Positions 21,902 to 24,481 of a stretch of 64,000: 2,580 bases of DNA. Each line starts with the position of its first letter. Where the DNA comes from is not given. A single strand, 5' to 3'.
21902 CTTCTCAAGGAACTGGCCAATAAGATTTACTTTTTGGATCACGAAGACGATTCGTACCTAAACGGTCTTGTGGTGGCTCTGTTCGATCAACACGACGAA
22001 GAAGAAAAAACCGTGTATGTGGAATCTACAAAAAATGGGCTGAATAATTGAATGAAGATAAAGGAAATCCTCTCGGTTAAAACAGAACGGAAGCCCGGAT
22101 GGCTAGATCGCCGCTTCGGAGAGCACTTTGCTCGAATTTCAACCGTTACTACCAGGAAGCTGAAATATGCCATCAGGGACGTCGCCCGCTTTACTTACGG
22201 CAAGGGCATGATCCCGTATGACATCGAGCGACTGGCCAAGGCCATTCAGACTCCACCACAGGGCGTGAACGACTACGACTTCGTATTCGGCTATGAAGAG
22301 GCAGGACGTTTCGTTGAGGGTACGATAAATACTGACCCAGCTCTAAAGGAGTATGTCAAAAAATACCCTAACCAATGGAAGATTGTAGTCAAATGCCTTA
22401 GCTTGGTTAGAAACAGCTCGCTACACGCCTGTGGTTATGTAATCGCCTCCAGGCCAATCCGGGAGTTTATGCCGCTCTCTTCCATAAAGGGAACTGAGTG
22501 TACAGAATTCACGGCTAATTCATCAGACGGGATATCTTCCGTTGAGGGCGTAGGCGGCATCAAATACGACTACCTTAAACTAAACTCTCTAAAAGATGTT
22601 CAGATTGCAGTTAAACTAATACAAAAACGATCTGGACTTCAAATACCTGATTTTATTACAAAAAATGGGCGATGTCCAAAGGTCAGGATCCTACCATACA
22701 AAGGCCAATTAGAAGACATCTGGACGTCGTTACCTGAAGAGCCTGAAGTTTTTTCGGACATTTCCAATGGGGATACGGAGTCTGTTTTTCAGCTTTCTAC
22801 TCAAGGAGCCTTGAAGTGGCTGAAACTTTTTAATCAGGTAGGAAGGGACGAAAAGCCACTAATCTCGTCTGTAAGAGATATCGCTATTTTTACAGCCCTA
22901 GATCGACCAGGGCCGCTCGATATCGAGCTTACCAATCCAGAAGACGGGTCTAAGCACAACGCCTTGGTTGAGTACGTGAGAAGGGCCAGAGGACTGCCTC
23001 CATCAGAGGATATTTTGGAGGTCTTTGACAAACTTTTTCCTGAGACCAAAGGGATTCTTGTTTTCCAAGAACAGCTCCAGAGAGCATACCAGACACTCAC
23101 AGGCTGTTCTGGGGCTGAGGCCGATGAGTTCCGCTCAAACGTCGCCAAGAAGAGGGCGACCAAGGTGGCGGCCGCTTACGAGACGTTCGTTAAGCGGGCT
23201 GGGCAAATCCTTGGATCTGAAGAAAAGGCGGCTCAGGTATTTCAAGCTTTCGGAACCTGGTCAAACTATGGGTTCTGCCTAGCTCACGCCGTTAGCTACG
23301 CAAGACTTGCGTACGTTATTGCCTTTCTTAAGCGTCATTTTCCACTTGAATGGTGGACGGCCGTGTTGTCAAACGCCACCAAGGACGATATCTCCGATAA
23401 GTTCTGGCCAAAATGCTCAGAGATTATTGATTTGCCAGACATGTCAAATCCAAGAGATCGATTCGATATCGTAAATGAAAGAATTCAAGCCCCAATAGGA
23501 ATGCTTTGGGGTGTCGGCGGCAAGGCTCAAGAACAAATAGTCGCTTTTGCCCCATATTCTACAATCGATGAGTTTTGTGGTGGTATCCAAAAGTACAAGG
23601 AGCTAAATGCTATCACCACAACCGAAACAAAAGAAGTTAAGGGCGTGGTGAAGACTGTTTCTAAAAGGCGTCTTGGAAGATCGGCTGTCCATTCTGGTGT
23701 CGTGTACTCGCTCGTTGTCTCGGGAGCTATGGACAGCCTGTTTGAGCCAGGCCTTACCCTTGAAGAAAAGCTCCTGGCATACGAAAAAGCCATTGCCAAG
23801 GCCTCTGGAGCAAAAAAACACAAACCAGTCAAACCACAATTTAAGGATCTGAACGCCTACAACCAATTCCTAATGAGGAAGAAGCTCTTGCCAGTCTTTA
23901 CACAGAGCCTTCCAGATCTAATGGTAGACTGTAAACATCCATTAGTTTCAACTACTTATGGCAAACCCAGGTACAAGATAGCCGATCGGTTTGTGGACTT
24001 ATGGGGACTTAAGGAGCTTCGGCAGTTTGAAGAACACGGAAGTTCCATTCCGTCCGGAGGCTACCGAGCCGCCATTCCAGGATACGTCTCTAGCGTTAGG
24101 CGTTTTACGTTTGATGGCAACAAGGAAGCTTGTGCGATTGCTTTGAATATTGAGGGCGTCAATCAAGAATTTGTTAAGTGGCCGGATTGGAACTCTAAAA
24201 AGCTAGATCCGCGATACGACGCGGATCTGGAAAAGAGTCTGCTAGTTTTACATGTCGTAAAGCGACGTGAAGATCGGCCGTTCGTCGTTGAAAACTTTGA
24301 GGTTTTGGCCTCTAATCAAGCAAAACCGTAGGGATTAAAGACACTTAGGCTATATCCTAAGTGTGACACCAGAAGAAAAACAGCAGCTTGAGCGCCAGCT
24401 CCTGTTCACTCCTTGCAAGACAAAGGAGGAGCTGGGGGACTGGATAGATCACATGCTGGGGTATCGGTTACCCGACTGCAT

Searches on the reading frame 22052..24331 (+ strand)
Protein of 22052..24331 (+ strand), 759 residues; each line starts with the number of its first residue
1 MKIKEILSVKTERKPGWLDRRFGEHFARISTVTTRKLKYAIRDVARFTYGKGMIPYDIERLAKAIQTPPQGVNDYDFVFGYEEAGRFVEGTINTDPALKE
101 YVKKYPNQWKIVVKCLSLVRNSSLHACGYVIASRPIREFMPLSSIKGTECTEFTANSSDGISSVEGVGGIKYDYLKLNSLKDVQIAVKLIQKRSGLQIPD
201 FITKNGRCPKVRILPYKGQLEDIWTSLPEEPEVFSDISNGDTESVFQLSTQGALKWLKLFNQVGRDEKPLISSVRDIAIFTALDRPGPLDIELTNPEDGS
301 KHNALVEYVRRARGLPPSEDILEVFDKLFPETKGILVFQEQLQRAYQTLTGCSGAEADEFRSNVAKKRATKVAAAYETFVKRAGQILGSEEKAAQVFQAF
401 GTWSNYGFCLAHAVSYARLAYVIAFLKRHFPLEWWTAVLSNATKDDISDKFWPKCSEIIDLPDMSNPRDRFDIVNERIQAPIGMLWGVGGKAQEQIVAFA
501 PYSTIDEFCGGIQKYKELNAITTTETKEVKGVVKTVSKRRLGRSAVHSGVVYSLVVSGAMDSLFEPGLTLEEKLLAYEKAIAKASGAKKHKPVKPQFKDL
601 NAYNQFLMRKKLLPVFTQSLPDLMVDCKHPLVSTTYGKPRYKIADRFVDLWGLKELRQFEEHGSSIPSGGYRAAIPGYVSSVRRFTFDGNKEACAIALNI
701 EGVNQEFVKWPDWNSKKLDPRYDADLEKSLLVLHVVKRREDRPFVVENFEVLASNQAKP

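Call 7: search_protein_families(library=phrogs, max_evalue=0.001, proteins=[window:22052-24331:+])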
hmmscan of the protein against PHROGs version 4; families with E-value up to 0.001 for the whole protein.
window:22052-24331:+ (759 aa): 5 families
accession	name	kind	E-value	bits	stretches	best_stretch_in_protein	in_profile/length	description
phrog_405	-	DNA, RNA and nucleotide metabolism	1e-80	273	1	18-711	461-1040/1190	DNA polymerase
phrog_12219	-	DNA, RNA and nucleotide metabolism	1.2e-37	130.6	1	21-517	23-502/823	DNA polymerase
phrog_11165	-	DNA, RNA and nucleotide metabolism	3.5e-30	105.7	1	25-535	145-610/782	DNA polymerase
phrog_21652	-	DNA, RNA and nucleotide metabolism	4.1e-17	62.9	1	20-381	92-426/476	DNA polymerase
phrog_4335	-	unknown function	2.8e-06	27.8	1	390-497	15-126/421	-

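Call 8: search_protein_families(library=pfam, max_evalue=0.001, proteins=[window:22052-24331:+])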
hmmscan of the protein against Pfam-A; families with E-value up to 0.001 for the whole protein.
window:22052-24331:+ (759 aa): 2 families
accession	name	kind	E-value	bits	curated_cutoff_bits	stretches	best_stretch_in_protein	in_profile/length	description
PF17657.6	DNA_pol3_finger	-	5.3e-18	65.3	22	1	228-383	27-162/166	Bacterial DNA polymerase III alpha subunit finger domain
PF07733.18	DNA_pol3_alpha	-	3.7e-12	46.8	23.9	1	20-160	122-250/260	Bacterial DNA polymerase III alpha NTPase domain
